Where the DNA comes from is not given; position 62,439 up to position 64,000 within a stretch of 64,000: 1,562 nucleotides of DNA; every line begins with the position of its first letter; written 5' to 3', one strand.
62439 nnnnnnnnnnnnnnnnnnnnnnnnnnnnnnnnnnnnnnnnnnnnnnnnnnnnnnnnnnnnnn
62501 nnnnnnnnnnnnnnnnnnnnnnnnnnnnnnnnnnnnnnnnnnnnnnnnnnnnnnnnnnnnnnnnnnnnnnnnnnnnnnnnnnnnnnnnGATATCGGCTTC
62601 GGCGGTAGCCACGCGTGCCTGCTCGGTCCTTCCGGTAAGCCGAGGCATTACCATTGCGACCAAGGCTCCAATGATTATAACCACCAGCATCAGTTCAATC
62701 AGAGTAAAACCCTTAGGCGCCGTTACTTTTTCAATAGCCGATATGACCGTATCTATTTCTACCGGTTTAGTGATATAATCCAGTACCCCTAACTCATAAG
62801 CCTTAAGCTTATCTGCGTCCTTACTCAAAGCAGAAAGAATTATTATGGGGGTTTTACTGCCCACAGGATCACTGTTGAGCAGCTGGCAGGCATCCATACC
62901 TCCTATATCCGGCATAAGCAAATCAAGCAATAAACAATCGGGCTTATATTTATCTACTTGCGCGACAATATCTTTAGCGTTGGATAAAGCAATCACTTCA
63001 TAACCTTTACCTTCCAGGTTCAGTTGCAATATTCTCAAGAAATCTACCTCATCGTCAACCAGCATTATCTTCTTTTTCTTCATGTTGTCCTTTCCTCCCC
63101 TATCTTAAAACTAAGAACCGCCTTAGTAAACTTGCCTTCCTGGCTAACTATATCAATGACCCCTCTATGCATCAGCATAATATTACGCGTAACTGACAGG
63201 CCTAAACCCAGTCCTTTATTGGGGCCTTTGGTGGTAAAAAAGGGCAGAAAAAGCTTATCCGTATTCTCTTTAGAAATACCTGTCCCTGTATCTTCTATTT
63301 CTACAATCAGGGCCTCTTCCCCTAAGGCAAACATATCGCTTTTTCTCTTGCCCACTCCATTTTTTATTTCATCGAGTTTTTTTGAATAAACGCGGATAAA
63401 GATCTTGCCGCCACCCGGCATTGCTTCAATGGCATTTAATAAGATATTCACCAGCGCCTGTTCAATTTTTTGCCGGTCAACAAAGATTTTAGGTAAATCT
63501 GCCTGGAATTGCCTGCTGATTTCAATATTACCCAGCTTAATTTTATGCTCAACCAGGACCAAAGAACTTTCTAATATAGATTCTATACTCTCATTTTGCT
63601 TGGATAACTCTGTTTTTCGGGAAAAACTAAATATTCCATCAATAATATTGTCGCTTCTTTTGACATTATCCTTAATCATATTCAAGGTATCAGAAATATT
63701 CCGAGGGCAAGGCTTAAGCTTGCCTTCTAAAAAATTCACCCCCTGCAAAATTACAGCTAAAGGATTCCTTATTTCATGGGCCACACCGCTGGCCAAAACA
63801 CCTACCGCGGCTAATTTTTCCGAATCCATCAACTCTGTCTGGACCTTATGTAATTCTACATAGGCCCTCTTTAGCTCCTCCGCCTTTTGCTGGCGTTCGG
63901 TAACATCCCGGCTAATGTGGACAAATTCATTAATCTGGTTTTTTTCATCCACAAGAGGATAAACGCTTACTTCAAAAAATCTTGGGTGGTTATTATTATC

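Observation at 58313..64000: Major pseudopilin GspG fused behind a full REC domain, coupled to a PAS histidine kinase, ahead of gspI-J-K-L-M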

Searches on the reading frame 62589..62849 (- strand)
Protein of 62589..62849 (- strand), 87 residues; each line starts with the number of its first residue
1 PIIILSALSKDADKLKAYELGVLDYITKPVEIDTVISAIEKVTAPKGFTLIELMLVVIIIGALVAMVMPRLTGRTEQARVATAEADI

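Call 68: find_homologous_proteins(query=A3, max_evalue=0.000001)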
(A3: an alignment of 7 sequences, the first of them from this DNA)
Query A3 (7 sequences) (87 aa, profile of the alignment): 4869 proteins with E <= 0.000001 among 8000 candidates; the best 120 are listed.
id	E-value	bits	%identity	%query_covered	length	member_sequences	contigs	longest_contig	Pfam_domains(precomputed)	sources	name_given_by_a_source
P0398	6.2e-20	89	74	57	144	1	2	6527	PF07963.18,PF22434.2,PF08334.17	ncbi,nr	ncbi:MAG: type II secretion system major pseudopilin GspG [Candidatus Omnitrophica bacterium]|nr:typ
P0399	7.1e-20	88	98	56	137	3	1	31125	PF07963.18,PF22434.2,PF08334.17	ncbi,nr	ncbi:MAG: type II secretion system major pseudopilin GspG [Candidatus Omnitrophica bacterium]|nr:typ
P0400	8.5e-20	88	90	48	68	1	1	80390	PF07963.18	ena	-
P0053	9.7e-20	88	85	53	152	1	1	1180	PF07963.18,PF22434.2,PF08334.17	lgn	-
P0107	1.1e-19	88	72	66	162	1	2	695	PF07963.18,PF22434.2,PF08334.17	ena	-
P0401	1.2e-19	88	90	48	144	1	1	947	PF07963.18,PF22434.2,PF08334.17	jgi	jgi:general secretion pathway protein G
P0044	1.4e-19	88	53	95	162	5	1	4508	PF07963.18,PF22434.2,PF08334.17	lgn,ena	-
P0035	1.6e-19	87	93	47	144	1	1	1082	PF22434.2,PF08334.17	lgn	-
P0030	1.9e-19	87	89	52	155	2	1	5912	PF07963.18,PF22434.2,PF08334.17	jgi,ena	-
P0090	2.1e-19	87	88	48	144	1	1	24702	PF07963.18,PF22434.2,PF08334.17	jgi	-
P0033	2.4e-19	87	93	47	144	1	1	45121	PF07963.18,PF22434.2,PF08334.17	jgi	jgi:general secretion pathway protein G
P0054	2.5e-19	87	89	51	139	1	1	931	PF07963.18,PF22434.2,PF08334.17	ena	-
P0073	2.7e-19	87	88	48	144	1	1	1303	PF07963.18,PF22434.2,PF08334.17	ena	-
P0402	2.8e-19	87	84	56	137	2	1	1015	PF07963.18,PF22434.2,PF08334.17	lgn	-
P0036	2.9e-19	87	95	47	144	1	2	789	PF22434.2,PF08334.17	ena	-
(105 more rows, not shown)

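Call 74: find_encoding_contigs(protein=P0399, flank=10000, max_places=3)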
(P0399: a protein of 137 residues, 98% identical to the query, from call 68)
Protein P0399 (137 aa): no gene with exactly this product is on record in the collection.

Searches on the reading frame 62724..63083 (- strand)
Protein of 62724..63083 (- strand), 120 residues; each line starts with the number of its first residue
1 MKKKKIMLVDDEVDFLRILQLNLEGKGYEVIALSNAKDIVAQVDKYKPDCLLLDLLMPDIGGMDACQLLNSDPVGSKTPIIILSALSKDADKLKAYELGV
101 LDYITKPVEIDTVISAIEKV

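Call 24: find_related_loci(query=A2, collection=genome_contigs, flank=6000)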
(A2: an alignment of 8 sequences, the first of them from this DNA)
Query A2 (120 aa) in genome_contigs; peptide patterns used: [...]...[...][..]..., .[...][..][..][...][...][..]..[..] (x = any residue, [..] = any of these).
600 stretches matched a pattern (row limit reached: there are more); 525 encode a relative of the query (tblastn E <= 1e-3); the best 80 are kept; 80 distinct loci.
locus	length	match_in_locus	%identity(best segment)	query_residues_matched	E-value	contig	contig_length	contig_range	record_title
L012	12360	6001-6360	58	1-119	2e-43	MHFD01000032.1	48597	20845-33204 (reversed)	MAG: Omnitrophica bacterium RBG_13_46_9 RBG_13_scaffold_2069, whole genome shotgun sequence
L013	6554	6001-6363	55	1-120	1e-40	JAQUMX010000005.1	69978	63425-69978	MAG: Candidatus Omnitrophota bacterium isolate STD1_164 NODE_746_length_69978_cov_4.945097_Sandtown_D1, whole genome sho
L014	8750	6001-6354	47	3-119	9e-34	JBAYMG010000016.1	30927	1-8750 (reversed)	MAG: Candidatus Omnitrophota bacterium isolate SO_2016_LW1_34 scaffold01209_LW64-88_2016, whole genome shotgun sequence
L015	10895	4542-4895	46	3-120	7e-30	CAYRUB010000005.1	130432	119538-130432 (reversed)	MAG TPA_asm: uncultured Planctomycetales bacterium isolate binchicken_co220_28 genome assembly, contig: NODE_37_length_1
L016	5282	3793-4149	38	2-120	9e-26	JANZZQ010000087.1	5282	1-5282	MAG: Armatimonadota bacterium isolate SKW126 NODE_85_length_5282_cov_3.419212, whole genome shotgun sequence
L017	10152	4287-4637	38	1-120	2e-24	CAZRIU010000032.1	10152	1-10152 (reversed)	MAG TPA_asm: uncultured Dehalococcoidales bacterium isolate SRP239594_co1_75 genome assembly, contig: NODE_3631_length_1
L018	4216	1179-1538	37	1-120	2e-24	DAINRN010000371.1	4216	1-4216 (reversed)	MAG TPA_asm: Acidobacteriota bacterium isolate CTOTU25978 NODE_7665_length_4216_cov_3.536169, whole genome shotgun seque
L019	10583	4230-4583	37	1-118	3e-24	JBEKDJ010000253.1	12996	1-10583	MAG: Thermodesulfobacteriota bacterium isolate SPRUCE 180 SPRUCE_180_253, whole genome shotgun sequence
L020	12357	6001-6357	42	1-120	3e-24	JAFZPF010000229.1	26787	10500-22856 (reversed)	MAG: Prevotella sp. isolate RGIG7972 Water_buffalos_Rumen-1__c884537, whole genome shotgun sequence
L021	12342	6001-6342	39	3-117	5e-24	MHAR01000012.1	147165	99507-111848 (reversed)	MAG: Ignavibacteria bacterium RIFOXYB12_FULL_35_14 rifoxyb3_full_scaffold_14, whole genome shotgun sequence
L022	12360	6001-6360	37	1-120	8e-24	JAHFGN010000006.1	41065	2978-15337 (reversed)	MAG: Candidatus Omnitrophota bacterium isolate nzgw316 NODE_555_length_41066_cov_3.327268, whole genome shotgun sequence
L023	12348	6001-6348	40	3-118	6e-24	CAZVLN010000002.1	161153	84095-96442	MAG TPA_asm: uncultured Saprospiraceae bacterium isolate binchicken_co218_17 genome assembly, contig: NODE_10_length_161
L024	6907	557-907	37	3-120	1e-23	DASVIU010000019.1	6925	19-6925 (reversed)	MAG TPA_asm: Bacteroidota bacterium isolate SMAG_U3001 k141_961026, whole genome shotgun sequence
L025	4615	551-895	38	3-117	2e-23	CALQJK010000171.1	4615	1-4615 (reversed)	MAG: Chitinophaga pinensis isolate HRSG-E1-bin-71 genome assembly, contig: HRSG-E1-C15457, whole genome shotgun sequence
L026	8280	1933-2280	41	4-119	3e-23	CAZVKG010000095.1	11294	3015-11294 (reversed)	MAG TPA_asm: uncultured Eubacteriales bacterium isolate SRP241341_co1_252 genome assembly, contig: NODE_6153_length_1129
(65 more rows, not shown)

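Call 40: find_homologous_proteins(query=A2, max_evalue=1e-10)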
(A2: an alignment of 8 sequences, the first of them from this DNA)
Query A2 (8 sequences) (120 aa, profile of the alignment): 5113 proteins with E <= 1e-10 among 8000 candidates; the best 120 are listed.
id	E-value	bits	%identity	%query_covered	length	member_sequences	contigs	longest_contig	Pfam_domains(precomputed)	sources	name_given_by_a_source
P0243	4.7e-51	190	56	99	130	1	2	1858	PF00072.31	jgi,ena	-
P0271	9.1e-50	185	60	100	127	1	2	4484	PF00072.31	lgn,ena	-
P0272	2.7e-49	184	67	99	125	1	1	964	PF00072.31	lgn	-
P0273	3.3e-49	184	68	99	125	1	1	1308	PF00072.31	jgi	jgi:CheY-like chemotaxis protein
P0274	4.2e-49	183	57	99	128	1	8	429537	PF00072.31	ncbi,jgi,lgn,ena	ncbi:MAG: response regulator [Candidatus Omnitrophota bacterium]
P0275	5.0e-49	183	60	100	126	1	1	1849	PF00072.31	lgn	-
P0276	8.2e-49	182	55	99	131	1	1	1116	PF00072.31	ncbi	-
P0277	8.3e-49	182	69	99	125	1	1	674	PF00072.31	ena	-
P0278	1.4e-48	182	57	99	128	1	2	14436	PF00072.31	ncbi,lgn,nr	ncbi:MAG: response regulator [Candidatus Omnitrophica bacterium]|nr:response regulator [Candidatus O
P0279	1.5e-48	181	64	99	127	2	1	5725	PF00072.31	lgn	-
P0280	1.5e-48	181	55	99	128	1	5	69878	PF00072.31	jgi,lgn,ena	-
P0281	1.7e-48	181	67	99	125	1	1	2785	PF00072.31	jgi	jgi:CheY-like chemotaxis protein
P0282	1.7e-48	181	64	98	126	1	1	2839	PF00072.31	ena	-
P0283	2.1e-48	181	60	99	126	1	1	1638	PF00072.31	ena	-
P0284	2.2e-48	181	60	99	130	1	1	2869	PF00072.31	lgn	-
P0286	2.7e-48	181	65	99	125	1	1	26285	PF00072.31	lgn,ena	-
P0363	4.6e-46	173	64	98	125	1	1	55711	PF00072.31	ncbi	-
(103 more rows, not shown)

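Call 42: find_encoding_contigs(protein=P0286, flank=8000, max_places=2)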
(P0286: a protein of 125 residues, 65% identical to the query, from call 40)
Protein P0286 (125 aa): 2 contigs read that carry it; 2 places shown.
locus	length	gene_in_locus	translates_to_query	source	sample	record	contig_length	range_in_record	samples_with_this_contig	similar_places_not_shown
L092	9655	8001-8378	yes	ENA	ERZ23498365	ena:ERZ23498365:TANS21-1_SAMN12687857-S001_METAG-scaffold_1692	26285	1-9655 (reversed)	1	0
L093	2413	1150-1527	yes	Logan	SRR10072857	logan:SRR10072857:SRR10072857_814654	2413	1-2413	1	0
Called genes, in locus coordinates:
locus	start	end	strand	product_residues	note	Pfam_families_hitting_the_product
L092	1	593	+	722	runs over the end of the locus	PF05547:Peptidase_M6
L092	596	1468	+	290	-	-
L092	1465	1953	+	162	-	PF08334:T2SSG, PF22434:PilW_C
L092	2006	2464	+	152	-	PF07963:N_methyl (faint)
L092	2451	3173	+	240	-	PF07963:N_methyl (weak), PF11612:T2SSJ (weak)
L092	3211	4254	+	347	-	PF21687:T2SSK_1st, PF03934:T2SSK (faint), PF12836:HHH_3 (faint)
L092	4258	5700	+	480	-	PF11104:PilM_2, PF05137:PilN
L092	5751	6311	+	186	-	-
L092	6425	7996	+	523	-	PF00072:Response_reg, PF00512:HisKA, PF02518:HATPase_c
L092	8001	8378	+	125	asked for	PF00072:Response_reg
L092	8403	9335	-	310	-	PF00092:VWA, PF13519:VWA_2, PF13768:VWA_3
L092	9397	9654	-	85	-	?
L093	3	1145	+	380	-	?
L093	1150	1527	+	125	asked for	PF00072:Response_reg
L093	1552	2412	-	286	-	?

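Call 43: find_encoding_contigs(protein=P0363, flank=8000, max_places=2)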
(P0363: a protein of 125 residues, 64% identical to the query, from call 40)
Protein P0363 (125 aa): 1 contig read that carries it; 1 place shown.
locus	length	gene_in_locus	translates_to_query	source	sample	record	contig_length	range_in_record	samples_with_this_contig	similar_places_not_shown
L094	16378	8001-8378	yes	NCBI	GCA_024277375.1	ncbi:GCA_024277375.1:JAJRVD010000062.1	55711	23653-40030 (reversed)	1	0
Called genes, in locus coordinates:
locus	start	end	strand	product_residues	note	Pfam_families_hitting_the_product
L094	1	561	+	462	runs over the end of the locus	PF14716:HHH_8, PF14520:HHH_5, PF14791:DNA_pol_B_thumb, PF02811:PHP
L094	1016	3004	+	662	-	PF22745:Nlig-Ia, PF01653:DNA_ligase_aden, PF03120:OB_DNA_ligase, PF03119:DNA_ligase_ZBD (faint), PF00633:HHH (faint), PF12826:HHH_2, PF14520:HHH_5 (weak), PF00533:BRCT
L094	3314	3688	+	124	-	PF00072:Response_reg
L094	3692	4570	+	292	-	PF09459:EB_dh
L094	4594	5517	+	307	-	PF12974:Phosphonate-bd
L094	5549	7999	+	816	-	PF00672:HAMP, PF00989:PAS (weak), PF08448:PAS_4 (weak), PF13426:PAS_9, PF01590:GAF, PF00512:HisKA, PF02518:HATPase_c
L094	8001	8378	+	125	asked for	PF00072:Response_reg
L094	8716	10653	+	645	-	PF02743:dCache_1, PF00672:HAMP, PF00512:HisKA, PF02518:HATPase_c, PF14501:HATPase_c_5 (weak)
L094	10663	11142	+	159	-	PF00072:Response_reg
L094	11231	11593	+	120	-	PF00072:Response_reg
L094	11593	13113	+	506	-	PF00512:HisKA, PF02518:HATPase_c, PF00990:GGDEF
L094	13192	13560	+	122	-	PF00072:Response_reg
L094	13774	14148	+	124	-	PF00072:Response_reg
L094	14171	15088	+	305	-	PF05157:MshEN, PF00437:T2SSE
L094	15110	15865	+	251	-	PF00437:T2SSE, PF13401:AAA_22 (faint)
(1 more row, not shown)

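Call 44: find_encoding_contigs(protein=P0281, flank=8000, max_places=2)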
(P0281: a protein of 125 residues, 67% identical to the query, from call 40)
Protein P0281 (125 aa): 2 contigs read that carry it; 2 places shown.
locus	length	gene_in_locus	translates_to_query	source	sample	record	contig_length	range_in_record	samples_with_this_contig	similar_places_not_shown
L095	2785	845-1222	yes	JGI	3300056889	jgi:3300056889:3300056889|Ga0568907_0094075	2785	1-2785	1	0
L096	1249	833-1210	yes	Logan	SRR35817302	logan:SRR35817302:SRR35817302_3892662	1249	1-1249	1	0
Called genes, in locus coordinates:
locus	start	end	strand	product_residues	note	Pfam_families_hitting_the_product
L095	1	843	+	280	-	?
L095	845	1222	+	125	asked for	PF00072:Response_reg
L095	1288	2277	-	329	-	PF00092:VWA, PF13519:VWA_2, PF13768:VWA_3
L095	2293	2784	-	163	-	?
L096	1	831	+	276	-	?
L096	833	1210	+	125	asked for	PF00072:Response_reg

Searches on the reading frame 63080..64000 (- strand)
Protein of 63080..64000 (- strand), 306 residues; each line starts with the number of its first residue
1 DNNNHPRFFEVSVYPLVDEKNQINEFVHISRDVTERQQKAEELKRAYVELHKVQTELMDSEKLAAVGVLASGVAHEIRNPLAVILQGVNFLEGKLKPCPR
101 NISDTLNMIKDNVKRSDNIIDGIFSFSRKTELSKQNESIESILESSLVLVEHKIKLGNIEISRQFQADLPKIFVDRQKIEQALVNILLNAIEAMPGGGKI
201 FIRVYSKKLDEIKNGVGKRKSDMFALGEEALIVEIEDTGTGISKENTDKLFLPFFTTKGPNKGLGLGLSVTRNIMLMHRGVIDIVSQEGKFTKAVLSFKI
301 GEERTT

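Call 3: search_protein_families(library=pfam, proteins=[window:63080-64000:-], max_evalue=0.01)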
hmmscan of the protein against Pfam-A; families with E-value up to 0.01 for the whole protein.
window:63080-64000:- (306 aa): 5 families
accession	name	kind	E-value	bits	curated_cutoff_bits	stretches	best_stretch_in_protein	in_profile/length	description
PF02518.31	HATPase_c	-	2.1e-17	64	26.4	1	175-299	2-108/111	Histidine kinase-, DNA gyrase B-, and HSP90-like ATPase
PF00512.31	HisKA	-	1.7e-08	34.8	26.9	1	69-130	5-64/66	His Kinase A (phospho-acceptor) domain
PF08448.16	PAS_4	-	0.0021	18.7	23.1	1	5-37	77-109/110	PAS fold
PF18249.6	Ca_bind_SSO6904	-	0.003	18.3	25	0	101-159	23-82/90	Calcium binding protein SSO6904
PF14501.12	HATPase_c_5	-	0.0031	17.8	22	0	181-295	8-99/102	GHKL domain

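Call 4: search_protein_families(library=ncbifam, proteins=[window:63080-64000:-], max_evalue=0.01)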
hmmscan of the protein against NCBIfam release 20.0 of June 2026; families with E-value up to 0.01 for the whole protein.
window:63080-64000:- (306 aa): 78 families (the best 25 are shown)
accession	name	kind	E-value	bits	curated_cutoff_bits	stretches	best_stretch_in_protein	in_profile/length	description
NF008468.0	PRK11360.1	equivalog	8.2e-54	183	646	1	49-304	379-612/616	two-component system sensor histidine kinase AtoS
NF007688.0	PRK10364.1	equivalog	4.2e-42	144.4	479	1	50-297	224-448/460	two-component system sensor histidine kinase ZraS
NF046020.1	HisKinCckABruc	equivalog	6.9e-42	143.3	1000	1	48-292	462-699/868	cell cycle histidine kinase CckA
NF010411.0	PRK13837.1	equivalog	6.6e-38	130.3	647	1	42-293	426-668/828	two-component system VirA-like sensor kinase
NF046026.1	HisKinCckACaul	equivalog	3.2e-35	121.4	1000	1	51-290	287-522/678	cell cycle histidine kinase CckA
NF052574.1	HisKinEspCMyxo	equivalog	9.1e-35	120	1200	1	10-290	375-627/785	serine histidine kinase EspC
NF010076.0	PRK13557.1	subfamily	3.1e-32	111.7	631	1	55-304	152-398/540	histidine kinase famiy protein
NF053867.1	SprKinKinDBac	equivalog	2.1e-31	108.9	775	1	59-297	279-494/500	sporulation kinase KinD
NF038348.1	T2SS_HK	subfamily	1.1e-30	106.6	450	2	112-292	407-565/574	histidine kinase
NF047466.1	hybrid_RR_LvrB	exception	3.4e-30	105.4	500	1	24-297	110-373/377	hybrid histidine kinase/response regulator LvrB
NF041777.1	sens_FixL_Rhizob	equivalog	3.4e-29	101.8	850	1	26-282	229-463/485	sensor protein FixL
NF008293.1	PRK11073.1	equivalog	2.7e-28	99.2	240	1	51-292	115-340/349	nitrogen regulation protein NR(II)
NF047794.1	HisKinPtgB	equivalog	1.7e-25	89.4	1000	1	35-299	411-654/656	two-component system sensor histidine kinase PgtB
NF047496.1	HK_LIC11548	equivalog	3.6e-25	88.8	750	1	49-286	343-575/589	LIC_11548 family sensor histidine kinase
NF006800.0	PRK09303.1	equivalog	3e-24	85.7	342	2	33-212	120-306/383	histidine kinase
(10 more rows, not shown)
